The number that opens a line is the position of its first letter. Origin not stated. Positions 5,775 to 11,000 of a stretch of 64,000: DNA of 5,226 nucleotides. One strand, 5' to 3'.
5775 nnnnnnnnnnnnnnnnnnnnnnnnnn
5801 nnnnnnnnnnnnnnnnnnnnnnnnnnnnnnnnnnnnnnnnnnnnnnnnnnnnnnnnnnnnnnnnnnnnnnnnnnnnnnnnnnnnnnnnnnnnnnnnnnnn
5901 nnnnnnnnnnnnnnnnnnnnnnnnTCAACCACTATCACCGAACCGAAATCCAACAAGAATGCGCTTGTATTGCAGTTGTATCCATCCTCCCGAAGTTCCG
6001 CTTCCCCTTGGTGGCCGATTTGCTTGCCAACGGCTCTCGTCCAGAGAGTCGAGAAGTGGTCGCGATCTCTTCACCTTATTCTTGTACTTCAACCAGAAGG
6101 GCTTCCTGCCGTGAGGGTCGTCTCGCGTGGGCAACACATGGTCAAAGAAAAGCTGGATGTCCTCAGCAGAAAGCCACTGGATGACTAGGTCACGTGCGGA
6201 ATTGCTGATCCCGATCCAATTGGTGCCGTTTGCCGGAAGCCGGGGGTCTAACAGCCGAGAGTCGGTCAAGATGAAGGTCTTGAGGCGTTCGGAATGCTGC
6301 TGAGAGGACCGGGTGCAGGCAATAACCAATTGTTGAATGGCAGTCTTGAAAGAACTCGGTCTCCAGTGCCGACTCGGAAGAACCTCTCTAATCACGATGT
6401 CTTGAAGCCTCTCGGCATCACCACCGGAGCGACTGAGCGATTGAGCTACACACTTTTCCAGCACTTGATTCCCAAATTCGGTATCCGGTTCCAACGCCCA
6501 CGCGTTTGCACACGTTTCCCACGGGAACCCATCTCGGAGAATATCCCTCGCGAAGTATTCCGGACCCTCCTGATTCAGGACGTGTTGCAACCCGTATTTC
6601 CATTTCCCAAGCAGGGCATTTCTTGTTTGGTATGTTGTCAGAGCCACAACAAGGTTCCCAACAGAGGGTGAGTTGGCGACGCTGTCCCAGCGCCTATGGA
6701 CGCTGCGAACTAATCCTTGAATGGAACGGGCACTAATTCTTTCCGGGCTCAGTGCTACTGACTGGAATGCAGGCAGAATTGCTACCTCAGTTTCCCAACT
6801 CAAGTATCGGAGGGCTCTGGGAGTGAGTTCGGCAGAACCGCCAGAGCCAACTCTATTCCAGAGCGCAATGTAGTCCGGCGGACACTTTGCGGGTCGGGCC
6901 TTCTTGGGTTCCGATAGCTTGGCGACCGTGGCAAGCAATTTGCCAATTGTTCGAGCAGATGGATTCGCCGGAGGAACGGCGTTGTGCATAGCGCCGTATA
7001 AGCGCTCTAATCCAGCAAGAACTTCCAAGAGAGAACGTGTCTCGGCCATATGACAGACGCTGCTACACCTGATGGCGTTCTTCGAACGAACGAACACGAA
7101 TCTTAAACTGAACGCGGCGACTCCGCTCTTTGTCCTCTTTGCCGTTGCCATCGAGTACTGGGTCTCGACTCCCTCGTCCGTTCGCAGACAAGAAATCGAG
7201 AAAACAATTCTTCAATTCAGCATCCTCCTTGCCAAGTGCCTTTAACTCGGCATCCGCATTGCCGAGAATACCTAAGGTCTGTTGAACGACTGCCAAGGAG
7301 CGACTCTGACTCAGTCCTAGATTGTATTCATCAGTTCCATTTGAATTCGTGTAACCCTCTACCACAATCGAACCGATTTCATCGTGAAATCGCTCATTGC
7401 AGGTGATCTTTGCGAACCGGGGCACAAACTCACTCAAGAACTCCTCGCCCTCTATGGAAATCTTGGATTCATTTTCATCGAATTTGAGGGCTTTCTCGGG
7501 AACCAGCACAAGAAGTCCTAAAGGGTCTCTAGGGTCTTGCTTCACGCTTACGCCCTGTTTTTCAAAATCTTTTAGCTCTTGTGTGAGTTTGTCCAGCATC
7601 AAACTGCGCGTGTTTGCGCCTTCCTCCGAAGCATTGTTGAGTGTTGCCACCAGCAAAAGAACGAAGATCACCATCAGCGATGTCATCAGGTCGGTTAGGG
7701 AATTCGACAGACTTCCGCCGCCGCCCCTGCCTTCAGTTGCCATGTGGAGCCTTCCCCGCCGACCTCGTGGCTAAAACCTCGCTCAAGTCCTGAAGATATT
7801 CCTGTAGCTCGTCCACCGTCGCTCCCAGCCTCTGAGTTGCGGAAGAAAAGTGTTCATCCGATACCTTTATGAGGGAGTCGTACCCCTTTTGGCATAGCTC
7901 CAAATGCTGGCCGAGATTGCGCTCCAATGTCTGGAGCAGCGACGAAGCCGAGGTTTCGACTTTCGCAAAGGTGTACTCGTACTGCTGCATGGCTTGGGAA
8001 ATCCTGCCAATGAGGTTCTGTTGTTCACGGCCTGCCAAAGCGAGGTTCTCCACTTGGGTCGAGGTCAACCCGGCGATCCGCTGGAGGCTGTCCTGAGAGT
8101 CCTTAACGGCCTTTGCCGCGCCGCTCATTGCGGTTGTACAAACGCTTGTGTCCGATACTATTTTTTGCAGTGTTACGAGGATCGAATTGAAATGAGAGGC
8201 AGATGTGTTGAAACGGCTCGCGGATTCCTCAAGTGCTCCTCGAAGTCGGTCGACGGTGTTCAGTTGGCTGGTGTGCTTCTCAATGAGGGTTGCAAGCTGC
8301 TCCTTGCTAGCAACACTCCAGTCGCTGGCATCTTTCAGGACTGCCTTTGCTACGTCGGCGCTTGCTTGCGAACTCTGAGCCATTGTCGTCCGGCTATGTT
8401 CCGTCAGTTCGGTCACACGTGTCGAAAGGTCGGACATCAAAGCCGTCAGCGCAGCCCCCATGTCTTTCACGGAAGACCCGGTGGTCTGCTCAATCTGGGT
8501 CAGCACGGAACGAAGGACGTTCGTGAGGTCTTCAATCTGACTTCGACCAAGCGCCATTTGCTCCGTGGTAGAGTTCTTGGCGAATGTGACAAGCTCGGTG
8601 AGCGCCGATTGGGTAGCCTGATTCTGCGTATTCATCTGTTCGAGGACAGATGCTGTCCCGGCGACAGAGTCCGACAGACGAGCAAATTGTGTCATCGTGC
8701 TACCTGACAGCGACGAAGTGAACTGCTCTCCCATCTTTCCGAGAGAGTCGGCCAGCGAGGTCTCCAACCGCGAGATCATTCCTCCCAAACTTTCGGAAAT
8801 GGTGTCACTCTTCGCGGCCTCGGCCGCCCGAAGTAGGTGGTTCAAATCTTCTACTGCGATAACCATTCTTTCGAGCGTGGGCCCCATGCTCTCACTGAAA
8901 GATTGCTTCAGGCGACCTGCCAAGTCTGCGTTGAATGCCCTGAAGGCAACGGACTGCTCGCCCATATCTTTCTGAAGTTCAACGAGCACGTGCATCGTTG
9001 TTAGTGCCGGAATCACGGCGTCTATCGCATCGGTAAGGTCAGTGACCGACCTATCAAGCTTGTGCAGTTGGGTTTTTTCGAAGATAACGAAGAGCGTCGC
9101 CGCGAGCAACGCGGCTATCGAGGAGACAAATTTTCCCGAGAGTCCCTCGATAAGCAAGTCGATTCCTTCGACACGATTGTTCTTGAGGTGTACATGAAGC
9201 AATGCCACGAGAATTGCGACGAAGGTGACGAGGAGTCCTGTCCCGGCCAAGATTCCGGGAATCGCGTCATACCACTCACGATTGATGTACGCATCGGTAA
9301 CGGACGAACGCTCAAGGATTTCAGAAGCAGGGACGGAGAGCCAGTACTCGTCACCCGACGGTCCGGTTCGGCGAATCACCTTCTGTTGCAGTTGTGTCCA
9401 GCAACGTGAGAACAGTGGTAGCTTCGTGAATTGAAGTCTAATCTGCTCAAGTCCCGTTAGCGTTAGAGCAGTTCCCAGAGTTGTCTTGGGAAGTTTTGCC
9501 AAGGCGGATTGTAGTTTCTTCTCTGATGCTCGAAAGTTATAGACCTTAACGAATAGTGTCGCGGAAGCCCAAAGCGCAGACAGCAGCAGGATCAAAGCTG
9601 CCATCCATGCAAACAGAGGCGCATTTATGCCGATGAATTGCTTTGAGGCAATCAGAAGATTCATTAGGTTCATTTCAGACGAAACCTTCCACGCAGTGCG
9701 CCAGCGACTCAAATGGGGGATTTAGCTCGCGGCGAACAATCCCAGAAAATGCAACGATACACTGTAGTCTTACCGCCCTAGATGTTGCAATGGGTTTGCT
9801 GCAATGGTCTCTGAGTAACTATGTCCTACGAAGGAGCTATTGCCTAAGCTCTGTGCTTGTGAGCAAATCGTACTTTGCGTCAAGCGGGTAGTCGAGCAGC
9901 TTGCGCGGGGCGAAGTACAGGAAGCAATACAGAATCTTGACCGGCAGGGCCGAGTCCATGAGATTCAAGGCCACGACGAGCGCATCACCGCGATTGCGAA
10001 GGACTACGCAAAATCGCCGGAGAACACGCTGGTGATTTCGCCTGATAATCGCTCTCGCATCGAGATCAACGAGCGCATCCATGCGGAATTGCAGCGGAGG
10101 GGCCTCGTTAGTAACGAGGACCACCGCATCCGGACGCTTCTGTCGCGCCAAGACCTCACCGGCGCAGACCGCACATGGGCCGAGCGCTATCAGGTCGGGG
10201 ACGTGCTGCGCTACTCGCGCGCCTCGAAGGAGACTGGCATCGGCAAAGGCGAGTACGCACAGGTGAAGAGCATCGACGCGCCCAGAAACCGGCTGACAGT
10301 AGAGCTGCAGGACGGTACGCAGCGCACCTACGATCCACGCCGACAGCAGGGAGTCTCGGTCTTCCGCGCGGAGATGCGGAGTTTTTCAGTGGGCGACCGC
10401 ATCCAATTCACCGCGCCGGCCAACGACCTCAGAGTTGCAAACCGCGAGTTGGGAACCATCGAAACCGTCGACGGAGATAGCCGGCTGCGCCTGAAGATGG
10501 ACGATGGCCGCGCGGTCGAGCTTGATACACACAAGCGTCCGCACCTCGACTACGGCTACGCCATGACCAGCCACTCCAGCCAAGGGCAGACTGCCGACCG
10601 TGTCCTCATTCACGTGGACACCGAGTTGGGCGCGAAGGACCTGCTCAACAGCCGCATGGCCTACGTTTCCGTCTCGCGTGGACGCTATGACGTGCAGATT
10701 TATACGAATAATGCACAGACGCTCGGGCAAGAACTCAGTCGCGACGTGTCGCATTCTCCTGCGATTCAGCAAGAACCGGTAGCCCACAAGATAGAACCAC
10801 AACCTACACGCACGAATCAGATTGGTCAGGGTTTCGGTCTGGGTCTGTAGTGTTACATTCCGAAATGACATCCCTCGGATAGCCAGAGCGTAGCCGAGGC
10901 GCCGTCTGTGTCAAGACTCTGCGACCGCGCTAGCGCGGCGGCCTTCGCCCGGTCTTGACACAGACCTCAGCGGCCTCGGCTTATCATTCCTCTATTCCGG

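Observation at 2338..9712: Type I Zorya-like anti-phage operon with intact motor genes (zorAB) and broken effector genes (zorCD)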

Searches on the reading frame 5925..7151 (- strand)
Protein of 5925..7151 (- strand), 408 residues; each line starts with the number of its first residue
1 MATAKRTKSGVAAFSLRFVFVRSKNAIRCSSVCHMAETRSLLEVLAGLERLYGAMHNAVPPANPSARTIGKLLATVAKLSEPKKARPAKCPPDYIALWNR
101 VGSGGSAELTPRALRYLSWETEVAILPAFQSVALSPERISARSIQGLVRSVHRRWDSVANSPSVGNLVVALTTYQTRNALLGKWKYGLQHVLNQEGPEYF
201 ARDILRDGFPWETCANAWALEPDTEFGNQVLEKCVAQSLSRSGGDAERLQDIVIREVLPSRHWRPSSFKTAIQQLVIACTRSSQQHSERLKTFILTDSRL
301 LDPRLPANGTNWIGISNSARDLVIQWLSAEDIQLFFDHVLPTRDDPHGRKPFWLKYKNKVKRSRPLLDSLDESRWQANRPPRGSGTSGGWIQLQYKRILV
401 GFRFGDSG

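Call 4: search_protein_families(library=padloc, proteins=[window:5925-7151:-], max_evalue=0.01)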
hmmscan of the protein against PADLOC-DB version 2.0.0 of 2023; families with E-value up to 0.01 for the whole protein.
window:5925-7151:- (408 aa): 8 families
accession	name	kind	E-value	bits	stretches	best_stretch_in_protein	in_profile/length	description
PDLC00616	ZorC1|ZorC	-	2.4e-09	34.4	1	262-364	250-355/575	EH signature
PDLC00613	ZorC1|ZorC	-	7e-08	29.6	1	286-361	269-342/570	EH signature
PDLC00622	ZorC1|ZorC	-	8.7e-08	29.5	1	280-358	265-341/462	EH signature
PDLC00617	ZorC1|ZorC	-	1.1e-06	26.1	1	135-337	100-301/483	EH signature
PDLC00619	ZorC1|ZorC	-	4.4e-06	23.8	1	299-358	264-324/437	EH signature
PDLC00626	ZorC1|ZorC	-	0.00078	16.8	1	283-355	252-321/458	EH signature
PDLC00624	ZorC1|ZorC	-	0.0018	15.2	1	285-364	272-350/560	EH signature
PDLC00614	ZorC1|ZorC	-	0.0025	14.7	1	288-368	273-348/465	EH signature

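Call 5: search_protein_families(library=pfam, proteins=[window:5925-7151:-], max_evalue=0.01)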
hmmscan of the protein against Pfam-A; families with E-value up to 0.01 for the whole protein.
window:5925-7151:- (408 aa): 1 family
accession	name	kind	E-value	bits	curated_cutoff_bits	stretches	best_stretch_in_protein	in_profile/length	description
PF15611.11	EH_Signature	-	1.2e-19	71.4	27.5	1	240-375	182-317/423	EH_Signature domain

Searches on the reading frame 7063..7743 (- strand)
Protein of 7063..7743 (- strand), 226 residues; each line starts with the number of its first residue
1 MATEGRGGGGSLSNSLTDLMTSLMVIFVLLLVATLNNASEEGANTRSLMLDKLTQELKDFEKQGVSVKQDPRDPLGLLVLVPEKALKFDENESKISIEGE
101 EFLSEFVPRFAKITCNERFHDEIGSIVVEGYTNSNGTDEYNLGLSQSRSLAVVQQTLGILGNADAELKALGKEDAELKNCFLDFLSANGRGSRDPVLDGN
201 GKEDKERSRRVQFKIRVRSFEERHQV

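Call 4: search_protein_families(library=padloc, proteins=[window:7063-7743:-], max_evalue=0.01)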
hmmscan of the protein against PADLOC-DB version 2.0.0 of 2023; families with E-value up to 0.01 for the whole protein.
window:7063-7743:- (226 aa): 7 families
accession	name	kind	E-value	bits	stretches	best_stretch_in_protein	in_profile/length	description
PDLC00609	ZorB1|ZorB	-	9.1e-41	137.9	1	14-219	20-218/232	MotB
PDLC00641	ZorB2|ZorB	-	2.8e-26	90.6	1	15-219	19-226/238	MotB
PDLC00611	ZorB1|ZorB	-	9.1e-22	75.9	1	15-224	23-222/240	MotB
PDLC00608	ZorB1|ZorB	-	2.5e-15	54.5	1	14-219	19-229/243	MotB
PDLC00610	ZorB1|ZorB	-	5.4e-13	47.1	1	15-216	19-235/254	MotB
PDLC00612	ZorB1|ZorB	-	4.1e-09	34.4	1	39-215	92-266/293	MotB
PDLC00651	ZorB3|ZorB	-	0.007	13.9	0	16-152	19-158/215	MotB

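Call 5: search_protein_families(library=pfam, proteins=[window:7063-7743:-], max_evalue=0.01)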
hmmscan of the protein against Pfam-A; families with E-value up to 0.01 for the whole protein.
window:7063-7743:- (226 aa): 1 family
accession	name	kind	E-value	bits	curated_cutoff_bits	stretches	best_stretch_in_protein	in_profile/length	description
PF00691.25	OmpA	-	9.3e-08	32.8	27.2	1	88-207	2-96/98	OmpA family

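Call 8: find_encoding_contigs(protein=window:7063-7743:-, flank=10000, max_places=10)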
Protein window:7063-7743:- (226 aa): 6 contigs read that carry it; 6 places shown.
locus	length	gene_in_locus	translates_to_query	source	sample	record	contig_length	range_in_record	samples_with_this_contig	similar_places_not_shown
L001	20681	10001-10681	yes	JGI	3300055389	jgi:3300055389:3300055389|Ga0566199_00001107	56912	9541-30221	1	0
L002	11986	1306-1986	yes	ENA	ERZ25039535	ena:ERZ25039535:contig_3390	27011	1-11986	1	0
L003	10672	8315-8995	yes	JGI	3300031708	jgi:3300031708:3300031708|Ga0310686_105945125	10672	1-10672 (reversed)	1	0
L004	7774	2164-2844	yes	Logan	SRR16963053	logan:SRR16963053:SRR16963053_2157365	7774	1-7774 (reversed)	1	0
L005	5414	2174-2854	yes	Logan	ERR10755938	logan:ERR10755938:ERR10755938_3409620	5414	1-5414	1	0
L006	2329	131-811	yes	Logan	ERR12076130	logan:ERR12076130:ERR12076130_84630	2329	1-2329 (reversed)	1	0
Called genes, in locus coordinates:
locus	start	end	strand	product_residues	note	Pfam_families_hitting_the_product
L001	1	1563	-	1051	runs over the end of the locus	-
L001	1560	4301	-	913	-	PF01555:N6_N4_Mtase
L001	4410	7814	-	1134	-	PF13482:RNase_H_2, PF13086:AAA_11 (faint), PF13245:AAA_19 (weak), PF13604:AAA_30, PF01443:Viral_helicase1 (faint), PF13087:AAA_12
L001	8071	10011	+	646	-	PF28082:ZorA-like_t1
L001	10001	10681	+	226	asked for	PF00691:OmpA (weak)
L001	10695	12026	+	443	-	PF15611:EH_Signature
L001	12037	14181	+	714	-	PF00176:SNF2-rel_dom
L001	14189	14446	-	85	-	-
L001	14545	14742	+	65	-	-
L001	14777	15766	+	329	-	PF11154:DUF2934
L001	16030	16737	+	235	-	-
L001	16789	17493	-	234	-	PF02586:SRAP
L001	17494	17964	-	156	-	PF02810:SEC-C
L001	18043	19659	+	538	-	PF25680:Mom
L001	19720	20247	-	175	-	PF14367:DUF4411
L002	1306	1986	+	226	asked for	PF00691:OmpA (weak)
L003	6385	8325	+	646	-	PF28082:ZorA-like_t1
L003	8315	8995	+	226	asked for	PF00691:OmpA (weak)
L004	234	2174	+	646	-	PF28082:ZorA-like_t1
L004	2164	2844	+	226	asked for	PF00691:OmpA (weak)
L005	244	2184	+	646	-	PF28082:ZorA-like_t1 (faint)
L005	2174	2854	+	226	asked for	PF00691:OmpA (weak)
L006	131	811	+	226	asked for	PF00691:OmpA (weak)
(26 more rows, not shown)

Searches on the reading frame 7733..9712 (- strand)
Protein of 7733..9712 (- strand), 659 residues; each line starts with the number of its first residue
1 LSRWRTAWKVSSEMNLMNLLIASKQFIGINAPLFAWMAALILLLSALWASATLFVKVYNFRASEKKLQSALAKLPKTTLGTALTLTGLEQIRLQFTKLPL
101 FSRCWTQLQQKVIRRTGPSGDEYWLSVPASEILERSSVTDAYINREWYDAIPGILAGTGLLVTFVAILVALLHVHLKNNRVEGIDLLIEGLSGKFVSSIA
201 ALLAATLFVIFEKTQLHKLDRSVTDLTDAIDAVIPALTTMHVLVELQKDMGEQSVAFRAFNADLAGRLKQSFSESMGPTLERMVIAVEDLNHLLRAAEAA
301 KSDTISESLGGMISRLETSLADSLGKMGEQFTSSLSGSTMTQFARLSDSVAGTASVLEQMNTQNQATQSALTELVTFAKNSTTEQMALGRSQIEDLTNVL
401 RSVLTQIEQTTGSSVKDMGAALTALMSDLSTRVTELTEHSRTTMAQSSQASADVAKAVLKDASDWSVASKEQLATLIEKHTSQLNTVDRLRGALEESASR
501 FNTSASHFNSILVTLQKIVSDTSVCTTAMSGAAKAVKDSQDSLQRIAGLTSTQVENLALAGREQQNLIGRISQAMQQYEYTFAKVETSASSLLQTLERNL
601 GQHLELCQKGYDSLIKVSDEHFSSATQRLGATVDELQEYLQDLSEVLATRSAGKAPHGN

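Call 4: search_protein_families(library=padloc, proteins=[window:7733-9712:-], max_evalue=0.01)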
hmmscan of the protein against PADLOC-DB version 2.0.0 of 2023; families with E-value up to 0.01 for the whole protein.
window:7733-9712:- (659 aa): 15 families
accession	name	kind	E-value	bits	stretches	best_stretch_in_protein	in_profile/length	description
PDLC00598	ZorA1|ZorA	-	1.2e-21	74.8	2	39-233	14-216/663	MotA/ExbB/TolQ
PDLC00605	ZorA1|ZorA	-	2e-14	50.9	1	24-648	46-688/700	MotA/ExbB/TolQ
PDLC00604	ZorA1|ZorA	-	4.6e-14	49.8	1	154-648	146-628/639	MotA/ExbB/TolQ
PDLC00600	ZorA1|ZorA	-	7.2e-13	46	1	148-638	140-633/677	MotA/ExbB/TolQ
PDLC00637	ZorA2|ZorA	-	3.3e-12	43.9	2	144-274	37-169/420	MotA/ExbB/TolQ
PDLC00601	ZorA1|ZorA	-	2.5e-11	40.9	1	149-645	136-645/699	MotA/ExbB/TolQ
PDLC00603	ZorA1|ZorA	-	2.7e-11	40.8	1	127-272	109-256/727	MotA/ExbB/TolQ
PDLC00606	ZorA1|ZorA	-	3.6e-10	36.9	1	122-640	107-613/636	MotA/ExbB/TolQ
PDLC00599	ZorA1|ZorA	-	1.4e-09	35.2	1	127-642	105-624/631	MotA/ExbB/TolQ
PDLC00596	ZorA1|ZorA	-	4.4e-08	30.3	1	96-271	109-278/583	MotA/ExbB/TolQ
PDLC00636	ZorA2|ZorA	-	8.5e-05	19.6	1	141-499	35-374/461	MotA/ExbB/TolQ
PDLC00648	ZorA3|ZorA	-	0.00017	18.5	1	287-555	317-590/692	MotA/ExbB/TolQ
PDLC00602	ZorA1|ZorA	-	0.0002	18.2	1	145-231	125-213/648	MotA/ExbB/TolQ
PDLC00638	ZorA2|ZorA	-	0.00041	17.2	1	146-211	44-108/545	MotA/ExbB/TolQ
PDLC03865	LmuB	-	0.005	13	1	360-646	542-795/1007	-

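Call 5: search_protein_families(library=pfam, proteins=[window:7733-9712:-], max_evalue=0.01)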
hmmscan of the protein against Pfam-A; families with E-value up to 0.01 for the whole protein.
window:7733-9712:- (659 aa): 3 families
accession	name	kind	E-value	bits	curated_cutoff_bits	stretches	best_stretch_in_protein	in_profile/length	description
PF01442.23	Apolipoprotein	-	0.00016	21.8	90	0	245-373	59-183/190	Apolipoprotein A1/A4/E domain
PF06687.17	SUR7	-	0.0027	17.9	29.6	1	32-221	5-176/201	SUR7/PalI family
PF12896.12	ANAPC4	-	0.009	16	23.1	0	597-637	99-139/203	Anaphase-promoting complex, cyclosome, subunit 4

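Call 9: find_related_loci(query=window:7733-9712:-, collection=genome_contigs, flank=10000)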
Query window:7733-9712:- (659 aa) in genome_contigs; peptide patterns used: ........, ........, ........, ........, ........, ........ (x = any residue, [..] = any of these).
48 stretches matched a pattern; 6 encode a relative of the query (tblastn E <= 1e-3); 6 distinct loci.
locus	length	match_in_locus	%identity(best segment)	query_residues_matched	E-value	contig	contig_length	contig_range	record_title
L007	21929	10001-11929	70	17-659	0e+0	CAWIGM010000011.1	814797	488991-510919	MAG: uncultured Acidobacteriaceae bacterium isolate MFD05502.bin.1.31 genome assembly, contig: contig_8476, whole genome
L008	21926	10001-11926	66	17-658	0e+0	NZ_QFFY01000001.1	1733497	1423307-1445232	Occallatibacter savannae strain AB23 2556798639, whole genome shotgun sequence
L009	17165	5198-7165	67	7-659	0e+0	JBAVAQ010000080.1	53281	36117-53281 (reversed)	MAG: Terriglobales bacterium isolate MFD09235_ilm_asm_bin5 k127_504338, whole genome shotgun sequence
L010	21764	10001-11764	71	17-604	0e+0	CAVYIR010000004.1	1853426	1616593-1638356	MAG: uncultured Acidobacteriaceae bacterium isolate MFD05377.bin.1.126 genome assembly, contig: contig_19505, whole geno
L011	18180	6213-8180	68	7-659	0e+0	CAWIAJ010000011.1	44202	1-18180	MAG: uncultured Acidobacteriaceae bacterium isolate MFD01223.bin.1.107 genome assembly, contig: contig_24577, whole geno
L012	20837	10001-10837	79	17-345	3e-87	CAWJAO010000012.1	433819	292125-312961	MAG: uncultured Acidobacteriaceae bacterium isolate MFD06435.bin.2.119 genome assembly, contig: contig_98135, whole geno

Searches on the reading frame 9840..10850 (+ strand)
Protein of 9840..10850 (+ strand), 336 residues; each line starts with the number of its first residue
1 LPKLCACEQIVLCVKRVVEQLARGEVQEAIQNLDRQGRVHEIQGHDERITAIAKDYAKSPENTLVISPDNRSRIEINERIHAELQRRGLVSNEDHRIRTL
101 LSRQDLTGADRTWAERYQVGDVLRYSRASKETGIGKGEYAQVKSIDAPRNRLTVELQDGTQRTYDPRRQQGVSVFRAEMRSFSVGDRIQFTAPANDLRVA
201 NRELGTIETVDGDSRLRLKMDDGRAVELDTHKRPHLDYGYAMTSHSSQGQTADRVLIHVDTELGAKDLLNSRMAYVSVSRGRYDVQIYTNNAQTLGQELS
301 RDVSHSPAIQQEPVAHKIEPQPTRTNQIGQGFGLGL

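Call 17: search_protein_families(library=pfam, proteins=[window:9840-10850:+], max_evalue=0.001)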
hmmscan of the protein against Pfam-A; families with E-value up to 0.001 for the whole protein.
window:9840-10850:+ (336 aa): 1 family
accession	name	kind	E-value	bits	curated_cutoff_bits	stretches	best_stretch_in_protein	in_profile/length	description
PF13538.12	UvrD_C_2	-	7e-06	26.2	27.4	1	238-282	1-46/52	UvrD-like helicase C-terminal domain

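Call 51: search_protein_families(library=padloc, proteins=[window:9840-10850:+], max_evalue=0.001)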
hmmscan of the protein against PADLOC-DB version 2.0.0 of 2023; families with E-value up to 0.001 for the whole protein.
window:9840-10850:+ (336 aa): 4 families
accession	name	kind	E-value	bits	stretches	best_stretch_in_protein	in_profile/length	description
PDLC04476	PDC-M16A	-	2.5e-06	24.2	1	237-285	421-469/691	-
PDLC04475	PDC-M16A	-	6.9e-06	22.8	1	236-285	432-481/721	-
PDLC05064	PDC-S68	-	2.5e-05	20.2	1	194-294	1005-1103/1273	-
PDLC01734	typeIV_RecD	-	0.00054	16.3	1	196-286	625-713/763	RecD_0_IVD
